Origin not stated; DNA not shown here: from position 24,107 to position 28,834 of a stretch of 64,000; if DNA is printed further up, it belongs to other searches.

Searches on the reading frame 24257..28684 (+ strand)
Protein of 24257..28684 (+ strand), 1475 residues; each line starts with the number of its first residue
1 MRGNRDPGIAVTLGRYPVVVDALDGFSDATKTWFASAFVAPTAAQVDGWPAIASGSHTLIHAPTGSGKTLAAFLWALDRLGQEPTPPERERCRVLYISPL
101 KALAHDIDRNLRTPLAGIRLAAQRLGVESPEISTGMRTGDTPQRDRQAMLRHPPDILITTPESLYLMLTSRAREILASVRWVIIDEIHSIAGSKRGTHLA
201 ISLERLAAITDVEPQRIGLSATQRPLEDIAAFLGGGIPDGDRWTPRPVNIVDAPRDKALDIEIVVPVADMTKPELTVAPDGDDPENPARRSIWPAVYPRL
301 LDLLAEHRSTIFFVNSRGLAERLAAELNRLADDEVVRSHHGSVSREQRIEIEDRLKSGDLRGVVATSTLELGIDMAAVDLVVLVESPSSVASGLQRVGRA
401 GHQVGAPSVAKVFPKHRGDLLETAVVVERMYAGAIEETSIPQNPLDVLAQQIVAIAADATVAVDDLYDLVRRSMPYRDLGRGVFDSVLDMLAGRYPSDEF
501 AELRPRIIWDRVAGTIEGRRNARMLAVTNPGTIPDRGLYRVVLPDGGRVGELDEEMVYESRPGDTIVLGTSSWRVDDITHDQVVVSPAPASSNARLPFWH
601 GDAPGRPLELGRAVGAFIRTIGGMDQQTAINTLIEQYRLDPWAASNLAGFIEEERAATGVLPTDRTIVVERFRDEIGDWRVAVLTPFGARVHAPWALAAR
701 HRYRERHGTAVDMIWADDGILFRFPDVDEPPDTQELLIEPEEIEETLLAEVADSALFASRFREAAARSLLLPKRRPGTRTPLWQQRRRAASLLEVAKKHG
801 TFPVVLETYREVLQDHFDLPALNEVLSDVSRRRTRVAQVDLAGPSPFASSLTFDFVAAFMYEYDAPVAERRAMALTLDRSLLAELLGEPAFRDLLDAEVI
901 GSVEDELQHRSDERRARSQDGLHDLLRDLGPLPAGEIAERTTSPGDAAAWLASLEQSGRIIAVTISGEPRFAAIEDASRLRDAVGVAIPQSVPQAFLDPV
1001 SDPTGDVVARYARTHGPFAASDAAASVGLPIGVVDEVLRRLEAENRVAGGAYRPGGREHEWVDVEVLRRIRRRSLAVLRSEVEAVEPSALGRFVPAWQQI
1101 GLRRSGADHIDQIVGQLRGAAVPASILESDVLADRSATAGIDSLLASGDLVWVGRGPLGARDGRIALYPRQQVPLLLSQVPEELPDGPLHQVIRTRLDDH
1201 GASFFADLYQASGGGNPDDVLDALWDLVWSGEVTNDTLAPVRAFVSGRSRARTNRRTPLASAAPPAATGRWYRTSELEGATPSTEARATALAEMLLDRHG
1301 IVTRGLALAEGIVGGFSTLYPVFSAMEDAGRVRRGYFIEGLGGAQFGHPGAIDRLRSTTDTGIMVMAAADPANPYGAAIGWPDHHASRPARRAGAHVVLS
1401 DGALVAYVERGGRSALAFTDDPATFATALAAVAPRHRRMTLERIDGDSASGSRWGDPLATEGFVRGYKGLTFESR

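Call 25: search_protein_families(library=pfam, proteins=[window:24257-28684:+], max_evalue=0.001)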
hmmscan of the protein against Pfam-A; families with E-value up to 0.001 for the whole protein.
window:24257-28684:+ (1475 aa): 9 families
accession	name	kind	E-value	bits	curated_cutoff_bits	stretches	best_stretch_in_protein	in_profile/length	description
PF08494.16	DEAD_assoc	-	1.2e-56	192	23.5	1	661-848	1-191/191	DEAD/H associated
PF19306.5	WH_Lhr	-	9.6e-50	168.7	27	1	428-592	1-165/168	Large helicase-related protein, winged helix domain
PF23234.1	WH4_Lhr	-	3.9e-32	110.1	27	1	1283-1360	3-80/87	Large helicase-related protein, winged-helix domain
PF00270.35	DEAD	-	2.5e-31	109.1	26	1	42-225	1-163/167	DEAD/DEAH box helicase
PF23236.1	WH2_Lhr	-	1.6e-24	86.9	27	1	893-999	1-105/105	Large helicase-related protein, winged-helix domain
PF00271.37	Helicase_C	-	1.5e-16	61.1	23.5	1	299-401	5-107/110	Helicase conserved C-terminal domain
PF23235.1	WH3_Lhr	-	1.2e-14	54.8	27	1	1088-1172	4-92/95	Large helicase-related protein, winged-helix domain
PF04851.21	ResIII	-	5.6e-07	30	22.5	1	56-222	24-161/164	Type III restriction enzyme, res subunit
PF22590.2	Cas3-like_C_2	-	0.0003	21.5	27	1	312-400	7-101/106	CRISPR-associated nuclease/helicase Cas3, C-terminal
